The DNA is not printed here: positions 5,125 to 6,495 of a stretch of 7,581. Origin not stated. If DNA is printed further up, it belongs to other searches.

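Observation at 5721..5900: Iteron-like GTCACG array, A-rich tract and G6/C6 palindrome inside the DUF1376 gene: candidate phage origin of replication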

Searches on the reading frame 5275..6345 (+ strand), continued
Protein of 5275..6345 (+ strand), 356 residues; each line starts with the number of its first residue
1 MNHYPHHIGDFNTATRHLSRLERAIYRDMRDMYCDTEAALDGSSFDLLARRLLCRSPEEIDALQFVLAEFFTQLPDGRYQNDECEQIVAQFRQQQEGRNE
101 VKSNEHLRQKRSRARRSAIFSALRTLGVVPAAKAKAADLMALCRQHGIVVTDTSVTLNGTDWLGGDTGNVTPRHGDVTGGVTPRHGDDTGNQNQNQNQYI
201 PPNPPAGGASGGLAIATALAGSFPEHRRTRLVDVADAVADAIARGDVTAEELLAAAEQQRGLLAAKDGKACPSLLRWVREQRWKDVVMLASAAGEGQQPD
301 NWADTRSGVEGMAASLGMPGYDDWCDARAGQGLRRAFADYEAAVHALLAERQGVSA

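Call 50: search_protein_families(library=phrogs, proteins=[L025:7011-8405:+, L025:8402-9127:+, L028:7097-7948:+, L031:2586-3368:+, L018:7204-7995:+, L042:6794-7477:+, L067:7067-8056:+, L032:7401-7895:+, L032:7879-9192:+, L033:5143-5571:+], max_evalue=0.00001)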
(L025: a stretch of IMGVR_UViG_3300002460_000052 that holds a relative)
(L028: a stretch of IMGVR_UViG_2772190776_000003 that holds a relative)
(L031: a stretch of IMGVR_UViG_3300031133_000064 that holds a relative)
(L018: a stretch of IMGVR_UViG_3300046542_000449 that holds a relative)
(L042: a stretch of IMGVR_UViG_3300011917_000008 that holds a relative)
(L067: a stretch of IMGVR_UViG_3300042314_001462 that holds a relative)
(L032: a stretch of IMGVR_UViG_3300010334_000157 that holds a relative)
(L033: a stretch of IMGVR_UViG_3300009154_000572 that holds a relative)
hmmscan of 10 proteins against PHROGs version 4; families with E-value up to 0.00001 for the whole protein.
L025:7011-8405:+ (464 aa): 19 families
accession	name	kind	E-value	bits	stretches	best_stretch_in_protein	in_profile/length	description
phrog_498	-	other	8.5e-158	527.7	1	3-455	31-441/633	DNA methyltransferase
phrog_620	-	DNA, RNA and nucleotide metabolism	1.6e-50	173.2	1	1-151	3-149/217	ParB-like partition protein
phrog_15396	-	DNA, RNA and nucleotide metabolism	6.1e-44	151.8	1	5-160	2-156/258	ParB-like partition nuclease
phrog_67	-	other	3.2e-41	143.2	1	136-445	98-354/743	DNA methyltransferase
phrog_8071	-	DNA, RNA and nucleotide metabolism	1.6e-31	110.9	1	1-223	1-221/389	ParB-like partition protein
phrog_930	-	DNA, RNA and nucleotide metabolism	4.8e-27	96.3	1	4-140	4-138/223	ParB-like partition protein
phrog_3008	-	other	2.3e-24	87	1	366-457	143-234/244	DNA methyltransferase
phrog_940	-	DNA, RNA and nucleotide metabolism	3.2e-23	83.6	1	5-120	4-119/388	nuclease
phrog_23085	-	unknown function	2.3e-20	73.7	1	368-441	39-112/138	-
phrog_9353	-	unknown function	5.6e-19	70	1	6-142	10-146/245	-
phrog_723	-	DNA, RNA and nucleotide metabolism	1.3e-17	65.4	1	1-145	7-152/223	ParB-like partition protein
phrog_18056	-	DNA, RNA and nucleotide metabolism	1e-13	52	1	5-95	1-90/387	ParB-like partition nuclease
phrog_4715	-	DNA, RNA and nucleotide metabolism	2.3e-13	50.5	1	1-104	141-248/630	ParB-like partition protein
phrog_18293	-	other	7e-11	43.1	1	363-436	36-109/119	methyltransferase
phrog_5475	-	unknown function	2.2e-09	37.6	1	8-102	4-94/458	-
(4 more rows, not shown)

L025:8402-9127:+ (241 aa): 1 family
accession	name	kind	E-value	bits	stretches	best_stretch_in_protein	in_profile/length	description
phrog_57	-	head and packaging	1.3e-20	75.1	1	65-214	11-176/199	terminase small subunit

L028:7097-7948:+ (283 aa): 1 family
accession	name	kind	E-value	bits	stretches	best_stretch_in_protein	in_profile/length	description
phrog_1924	-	tail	4.8e-36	125.8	1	12-268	10-221/237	minor tail protein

L031:2586-3368:+ (260 aa): 2 families
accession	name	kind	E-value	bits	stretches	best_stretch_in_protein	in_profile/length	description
phrog_1924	-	tail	4e-44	152.2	1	5-245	4-221/237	minor tail protein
phrog_27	-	connector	5.8e-11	43.7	1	1-148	9-130/199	tail completion or Neck1 protein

L018:7204-7995:+ (263 aa): 2 families
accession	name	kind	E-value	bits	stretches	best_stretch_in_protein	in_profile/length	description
phrog_1924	-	tail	5.7e-42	145.2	1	9-249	5-222/237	minor tail protein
phrog_27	-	connector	1.5e-08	35.8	1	3-151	8-130/199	tail completion or Neck1 protein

L042:6794-7477:+ (227 aa): 2 families
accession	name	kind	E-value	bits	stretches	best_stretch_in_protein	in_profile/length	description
phrog_109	-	DNA, RNA and nucleotide metabolism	2.3e-15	58.1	1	17-180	44-230/236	P-like helicase loader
phrog_1524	-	unknown function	2.2e-09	38.5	1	14-92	12-98/252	-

L067:7067-8056:+ (329 aa): 7 families
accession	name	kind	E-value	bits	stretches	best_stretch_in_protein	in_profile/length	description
phrog_5482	-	unknown function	7.7e-61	206.7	1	28-316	11-304/341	-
phrog_239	-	DNA, RNA and nucleotide metabolism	2.3e-58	199.8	1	21-309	311-597/801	DNA primase/helicase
phrog_19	-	DNA, RNA and nucleotide metabolism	1.3e-20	74.9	1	30-291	317-565/621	DnaB-like replicative helicase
phrog_243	-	DNA, RNA and nucleotide metabolism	6.4e-16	59.1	1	51-306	21-263/273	DnaB-like replicative helicase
phrog_23248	-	DNA, RNA and nucleotide metabolism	8.7e-08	33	1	235-318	2-90/111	DNA primase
phrog_906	-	DNA, RNA and nucleotide metabolism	6.1e-07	29.6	1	158-299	608-739/872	DNA polymerase/primase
phrog_6012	-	DNA, RNA and nucleotide metabolism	3.4e-06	27.6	0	163-228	237-300/447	DNA helicase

L032:7401-7895:+ (164 aa): 1 family
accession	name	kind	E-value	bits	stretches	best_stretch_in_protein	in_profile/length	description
phrog_1482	-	head and packaging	1.9e-38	132.4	1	20-154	7-126/147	terminase small subunit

L032:7879-9192:+ (437 aa): 3 families
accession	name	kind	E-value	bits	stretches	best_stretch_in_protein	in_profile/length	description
phrog_2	-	head and packaging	5.2e-34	119.1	1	13-410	265-596/807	terminase large subunit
phrog_7579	-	head and packaging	2.6e-09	37.7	1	14-182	5-169/239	terminase large subunit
phrog_2472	-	unknown function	1.1e-08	35.8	1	200-403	98-303/324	-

L033:5143-5571:+ (142 aa): 0 families

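Call 51: predict_structure(alignment_id=A2)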
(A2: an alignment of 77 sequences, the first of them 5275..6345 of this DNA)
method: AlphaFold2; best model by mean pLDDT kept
length: 356 residues; sequences in the alignment: 77
mean_pLDDT: 83.7   pTM: 0.40
mean pLDDT of the five models: 83.7, 82.6, 81.3, 80.6, 80.4
residues with pLDDT >= 90: 229; 70-90: 55; 50-70: 25; < 50: 47
segments of 3 or more residues with pLDDT < 50: 167-198, 354-356
pLDDT, mean of each block of 10 residues (from residue 1): 54 84 95 95 97 97 98 97 94 85 87 93 95 93 96 90 63 36 37 45 49 92 96 95 94 95 92 96 86 58 92 92 92 90 93 56
secondary structure, 60 per line:
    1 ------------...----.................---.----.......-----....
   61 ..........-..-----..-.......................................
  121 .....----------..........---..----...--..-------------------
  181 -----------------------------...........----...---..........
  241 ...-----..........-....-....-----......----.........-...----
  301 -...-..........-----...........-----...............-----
elements in order: H20-36 H45-51 H57-70 H82-125 H136-145 E155-157 H210-220 H231-243 H249-258 H260-263 H265-268 H274-279 H284-292 H306-315 H321-331 H337-351
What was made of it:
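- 5275..6345 (+): DUF1376/YdaU-family gene (356 aa), the proposed replication initiator. It has an N-terminal DUF1376 domain, a BZR1-like middle segment, a disordered linker that carries the origin, and a C-terminal helical domain. AlphaFold model: pLDDT 83.7, residues 167-198 below 50 (call 51).
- On Lambda-type intragenic phage origin (works like): The region of low model confidence (pLDDT below 50 for residues 167-198; 10-residue block means below 50 through residue 210) lies between two confident domains (call 51).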

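Call 53: fold_search(model_id=the predicted structure, library=pdb)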
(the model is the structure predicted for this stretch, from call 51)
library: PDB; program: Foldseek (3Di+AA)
matches with E <= 10: 187; with E <= 0.001: 0
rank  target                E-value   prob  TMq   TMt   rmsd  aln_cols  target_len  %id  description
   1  8h3t_A                5.7e-01  0.66  0.13  0.13   4.4        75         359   23  The crystal structure of AlpH (released 2023-09-13)
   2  7oz3_A                7.0e-01  0.28  0.14  0.23  15.2       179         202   12  S. agalactiae BusR in complex with its busA-promotor DNA (released 2021-08-11)
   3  7b5y_A                1.4e+00  0.23  0.15  0.24  14.6       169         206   11  S. agalactiae BusR in complex with its busAB-promotor DNA (released 2021-08-11)
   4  7wjg_A                1.5e+00  0.21  0.15  0.25  16.6       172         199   13  Streptococcus mutans BusR transcriptional factor (released 2023-01-11)
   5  7oz3_D                1.6e+00  0.21  0.15  0.24  19.3       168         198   12  S. agalactiae BusR in complex with its busA-promotor DNA (released 2021-08-11)
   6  7b5y_B                1.6e+00  0.18  0.15  0.23  14.6       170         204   11  S. agalactiae BusR in complex with its busAB-promotor DNA (released 2021-08-11)
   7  2e5n_MODEL_1_A        1.6e+00  0.66  0.13  0.39   3.5        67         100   15  Solution structure of the ELL_N2 domain of target of RNA polymerase II elongation factor ELL2 (released 2007-06-26)
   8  3eco_A                1.6e+00  0.28  0.13  0.28  11.2       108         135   11  Crystal structure of MepR, a transcription regulator of the Staphylococcus aureus multidrug efflux pump MepA (released 2009-02-10)
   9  7jgs_B                1.8e+00  0.66  0.17  0.21   5.2        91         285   18  Structure of Drosophila ORC bound to poly(dA/dT) DNA and Cdc6 (conformation 2) (released 2020-09-09)
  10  1c0w_A                1.8e+00  0.57  0.15  0.28   4.4        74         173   14  CRYSTAL STRUCTURE OF THE COBALT-ACTIVATED DIPHTHERIA TOXIN REPRESSOR-DNA COMPLEX REVEALS A METAL BINDING SH-LIKE DOMAI (released 2000-07-22)
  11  7wdq_A                1.9e+00  0.38  0.13  0.14   4.1        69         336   17  DsyB in complex with SAM (released 2022-06-01)
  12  2du9                  2.0e+00  0.28  0.15  0.38  14.3       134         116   16  crystal structure of the transcriptional factor from C.glutamicum (released 2007-07-24)
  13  5y2v_B                2.0e+00  0.21  0.13  0.15   8.6        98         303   14  Strcutrue of the full-length CcmR complexed with 2-OG from Synechocystis PCC6803 (released 2017-12-27)
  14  6fai_l                2.1e+00  0.57  0.17  0.21   7.1        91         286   10  Structure of a eukaryotic cytoplasmic pre-40S ribosomal subunit (released 2018-02-28)
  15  1c0w_C                2.1e+00  0.54  0.15  0.28   4.4        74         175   14  CRYSTAL STRUCTURE OF THE COBALT-ACTIVATED DIPHTHERIA TOXIN REPRESSOR-DNA COMPLEX REVEALS A METAL BINDING SH-LIKE DOMAI (released 2000-07-22)
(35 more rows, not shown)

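Call 56: search_protein_families(library=ncbifam, proteins=[window:5275-6345:+], max_evalue=0.01)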
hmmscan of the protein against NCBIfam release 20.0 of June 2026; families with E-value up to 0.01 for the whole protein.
window:5275-6345:+ (356 aa): 0 families

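Call 58: fold_search(model_id=the predicted structure, library=viral)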
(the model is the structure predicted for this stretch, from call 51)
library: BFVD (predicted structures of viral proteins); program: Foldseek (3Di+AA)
matches with E <= 10: 181; with E <= 0.001: 26
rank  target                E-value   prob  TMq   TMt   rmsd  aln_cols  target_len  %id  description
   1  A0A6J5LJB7            4.5e-07  1.00  0.27  0.35  19.7       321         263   17  DUF1376 domain-containing protein [uncultured Caudovirales phage]
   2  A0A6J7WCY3            2.9e-06  1.00  0.28  0.38  19.4       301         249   20  DUF1376 domain-containing protein [uncultured Caudovirales phage]
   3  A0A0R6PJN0            6.2e-06  1.00  0.29  0.66   9.7       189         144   22  (no name in the UniProt tables at hand)
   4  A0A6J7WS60            7.2e-06  1.00  0.30  0.36  26.9       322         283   18  DUF1376 domain-containing protein [uncultured Caudovirales phage]
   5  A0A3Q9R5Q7            7.6e-06  1.00  0.25  0.35  17.5       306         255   19  (no name in the UniProt tables at hand)
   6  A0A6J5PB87            9.3e-06  1.00  0.30  0.38  22.6       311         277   18  DUF1376 domain-containing protein [uncultured Caudovirales phage]
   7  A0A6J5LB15            1.4e-05  1.00  0.25  0.33  18.5       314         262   16  DUF1376 domain-containing protein [uncultured Caudovirales phage]
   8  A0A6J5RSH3            1.5e-05  1.00  0.31  0.43  12.9       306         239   17  DUF1376 domain-containing protein [uncultured Caudovirales phage]
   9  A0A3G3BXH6            2.3e-05  1.00  0.27  0.38  16.8       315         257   15  (no name in the UniProt tables at hand)
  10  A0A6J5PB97            2.7e-05  1.00  0.29  0.40  16.0       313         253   14  Lin1244/Lin1753-like N-terminal domain-containing protein [uncultured Caudovirales phage]
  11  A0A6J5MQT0            3.5e-05  1.00  0.24  0.27  28.6       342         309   17  DUF1376 domain-containing protein [uncultured Caudovirales phage]
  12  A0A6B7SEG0            4.5e-05  1.00  0.26  0.38  24.0       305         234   15  Lin1244/Lin1753-like N-terminal domain-containing protein [Vibrio phage Seahorse]
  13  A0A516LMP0            4.5e-05  1.00  0.21  0.21  36.1       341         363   17  (no name in the UniProt tables at hand)
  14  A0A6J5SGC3            4.7e-05  1.00  0.25  0.29  30.4       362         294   15  DUF1376 domain-containing protein [uncultured Caudovirales phage]
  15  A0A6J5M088            9.1e-05  1.00  0.25  0.39  21.7       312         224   17  Replication protein [uncultured Caudovirales phage]
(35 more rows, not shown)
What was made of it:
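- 5275..6345 (+): Structural neighbours among viral proteins are DUF1376, Lin1244/Lin1753-like and replication-initiator proteins (call 58).
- Closest known: Iteron-type plasmid origins with winged-helix initiators. Same: Weak fold resemblance to winged-helix proteins and RepA-like viral proteins (calls 53, 58).
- Structural neighbours include replication initiators (call 58).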

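Call 79: find_encoding_contigs(protein=P0066, flank=3000, max_places=2)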
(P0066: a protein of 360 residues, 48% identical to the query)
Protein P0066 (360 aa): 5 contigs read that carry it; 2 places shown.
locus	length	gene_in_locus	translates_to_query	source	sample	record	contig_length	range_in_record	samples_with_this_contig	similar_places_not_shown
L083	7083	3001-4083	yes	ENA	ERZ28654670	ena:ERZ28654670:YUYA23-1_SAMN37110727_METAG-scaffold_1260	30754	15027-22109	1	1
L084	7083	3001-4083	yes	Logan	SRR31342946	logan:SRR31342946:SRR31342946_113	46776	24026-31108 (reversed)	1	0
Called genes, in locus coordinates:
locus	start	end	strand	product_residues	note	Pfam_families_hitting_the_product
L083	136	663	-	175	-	-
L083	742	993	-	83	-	-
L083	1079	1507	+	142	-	PF06892:Phage_CP76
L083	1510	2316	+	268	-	-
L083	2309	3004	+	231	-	-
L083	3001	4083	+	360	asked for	PF07120:DUF1376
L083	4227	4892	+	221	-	-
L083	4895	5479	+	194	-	-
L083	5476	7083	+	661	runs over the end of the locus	PF05876:GpA_ATPase, PF20454:GpA_nuclease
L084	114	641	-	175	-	-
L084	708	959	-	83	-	-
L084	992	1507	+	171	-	PF06892:Phage_CP76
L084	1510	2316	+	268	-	-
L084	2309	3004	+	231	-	-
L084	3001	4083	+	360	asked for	PF07120:DUF1376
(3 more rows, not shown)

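Call 80: find_encoding_contigs(protein=P0080, flank=3000, max_places=2)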
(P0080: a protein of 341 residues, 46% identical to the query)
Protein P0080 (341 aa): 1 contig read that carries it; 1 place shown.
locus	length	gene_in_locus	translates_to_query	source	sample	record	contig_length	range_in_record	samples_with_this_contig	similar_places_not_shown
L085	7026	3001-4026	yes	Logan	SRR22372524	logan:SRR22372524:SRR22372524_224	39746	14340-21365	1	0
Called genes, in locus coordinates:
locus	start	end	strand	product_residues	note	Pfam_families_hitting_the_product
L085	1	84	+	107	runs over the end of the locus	PF15943:YdaS_toxin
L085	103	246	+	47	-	-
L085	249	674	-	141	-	-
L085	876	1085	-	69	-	-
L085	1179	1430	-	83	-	-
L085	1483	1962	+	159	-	PF06892:Phage_CP76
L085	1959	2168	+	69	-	-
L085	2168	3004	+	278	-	-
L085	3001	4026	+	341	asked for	PF07120:DUF1376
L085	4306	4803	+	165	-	-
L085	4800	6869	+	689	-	PF05876:GpA_ATPase, PF20454:GpA_nuclease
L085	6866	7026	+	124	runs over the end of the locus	PF08765:Mor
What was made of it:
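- The large subunit in relatives is GpA-like (calls 79, 80).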

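Call 88: search_dna_similar(query=window:5275-6345:+, collection=plasmids, mode=protein, max_rows=25)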
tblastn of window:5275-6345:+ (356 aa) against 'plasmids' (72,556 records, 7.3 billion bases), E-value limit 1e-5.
Records with a match: 6; places in all: 6; records where one place covers at least 80% of the query: 0.
Best place of each record, by identity: 60-80% 1; <60% 5.
By first word of the organism name: Acinetobacter 4; Burkholderia 1; Pseudomonas 1.
By predicted mobility (MOB-suite, as given by PLSDB): non-mobilizable 3; mobilizable 2; conjugative 1.
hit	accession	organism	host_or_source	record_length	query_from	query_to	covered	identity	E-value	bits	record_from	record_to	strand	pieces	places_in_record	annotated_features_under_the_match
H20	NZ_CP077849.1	Acinetobacter baumannii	Homo sapiens,Rectal swab_P28_BU14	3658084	1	91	26%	60.4%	4e-27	120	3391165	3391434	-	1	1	none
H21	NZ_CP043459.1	Acinetobacter baumannii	Homo sapiens,Skin/Wound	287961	1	93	26%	38.7%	6e-8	62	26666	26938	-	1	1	DUF1376 domain-containing protein | hypothetical protein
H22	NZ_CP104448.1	Acinetobacter baumannii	Homo sapiens,sputum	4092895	1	93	26%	38.7%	6e-8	62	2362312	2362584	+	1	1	none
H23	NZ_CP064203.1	Acinetobacter baumannii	Homo sapiens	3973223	1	93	26%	38.7%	7e-8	62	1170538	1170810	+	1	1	none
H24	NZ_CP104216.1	Burkholderia gladioli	tissue sample,Dendrobium officinale ...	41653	1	94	26%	34.0%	1e-9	67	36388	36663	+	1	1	YdaU family protein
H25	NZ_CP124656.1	Pseudomonas aeruginosa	Homo sapiens,Wound/Abscess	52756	1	94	26%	34.0%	3e-7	60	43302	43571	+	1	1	YdaU family protein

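Call 89: get_annotated_region(hit=H24, flank=4000)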
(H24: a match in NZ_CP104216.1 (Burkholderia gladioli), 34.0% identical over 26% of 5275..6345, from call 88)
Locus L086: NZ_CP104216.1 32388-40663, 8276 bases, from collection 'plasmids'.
description: Burkholderia gladioli strain ZN-S4 plasmid unnamed1, complete sequence
organism: Burkholderia gladioli (NCBI taxid 28095)
taxonomy: Bacteria; Pseudomonadota; Betaproteobacteria; Burkholderiales; Burkholderiaceae; Burkholderia; Burkholderia gladioli
host: -; source: tissue sample,Dendrobium officinale Kimura et Migo; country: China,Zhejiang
typing (MOB-suite, as given by PLSDB): non-mobilizable
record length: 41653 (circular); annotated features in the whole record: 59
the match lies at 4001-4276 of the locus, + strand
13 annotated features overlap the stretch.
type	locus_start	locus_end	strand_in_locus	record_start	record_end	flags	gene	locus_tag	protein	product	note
CDS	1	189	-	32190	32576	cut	-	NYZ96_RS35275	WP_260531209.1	hypothetical protein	-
CDS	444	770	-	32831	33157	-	-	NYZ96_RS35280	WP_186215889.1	hypothetical protein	-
CDS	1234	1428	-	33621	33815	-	-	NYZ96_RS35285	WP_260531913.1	hypothetical protein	-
CDS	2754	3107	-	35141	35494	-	-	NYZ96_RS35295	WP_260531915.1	hypothetical protein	-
CDS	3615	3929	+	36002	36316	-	-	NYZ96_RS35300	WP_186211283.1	DNA-binding protein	-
CDS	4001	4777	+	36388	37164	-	-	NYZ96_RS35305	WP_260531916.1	YdaU family protein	-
CDS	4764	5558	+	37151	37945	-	-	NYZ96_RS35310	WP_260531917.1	ATP-binding protein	-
CDS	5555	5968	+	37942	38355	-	-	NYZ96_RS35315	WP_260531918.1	recombination protein NinB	-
CDS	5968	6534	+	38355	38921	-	-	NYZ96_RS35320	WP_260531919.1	recombination protein NinG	-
CDS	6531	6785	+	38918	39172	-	-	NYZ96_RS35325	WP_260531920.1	hypothetical protein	-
CDS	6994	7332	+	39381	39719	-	-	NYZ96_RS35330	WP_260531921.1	hypothetical protein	-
CDS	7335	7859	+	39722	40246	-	-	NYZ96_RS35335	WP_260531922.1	hypothetical protein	-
CDS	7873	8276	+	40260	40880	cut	-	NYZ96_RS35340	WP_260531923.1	hypothetical protein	-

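Call 91: search_protein_families(library=pfam, proteins=[L042:6001-6807:+, L067:6001-6753:+], max_evalue=1)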
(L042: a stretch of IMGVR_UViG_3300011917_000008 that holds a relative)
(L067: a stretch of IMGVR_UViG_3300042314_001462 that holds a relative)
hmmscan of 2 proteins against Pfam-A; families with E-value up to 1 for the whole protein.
L042:6001-6807:+ (268 aa): 3 families
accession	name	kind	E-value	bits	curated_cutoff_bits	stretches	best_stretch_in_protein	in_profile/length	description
PF07120.17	DUF1376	-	1.6e-34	118.6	30.1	1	2-87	1-86/86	Protein of unknown function (DUF1376)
PF19562.4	DUF6084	-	0.12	12.3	25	1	20-74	155-209/213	Family of unknown function (DUF6084)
PF22137.1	T6SS_Tle1-like_C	-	0.3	10.9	34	1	58-152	13-111/353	T6SS, Phospholipase effector Tle1-like, C-terminal domain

L067:6001-6753:+ (250 aa): 2 families
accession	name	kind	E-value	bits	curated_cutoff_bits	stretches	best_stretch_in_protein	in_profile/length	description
PF07120.17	DUF1376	-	1.2e-29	103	30.1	1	3-87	2-86/86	Protein of unknown function (DUF1376)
PF15615.11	TerB_C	-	0.085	13.5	26.3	1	51-102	23-71/148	TerB-C domain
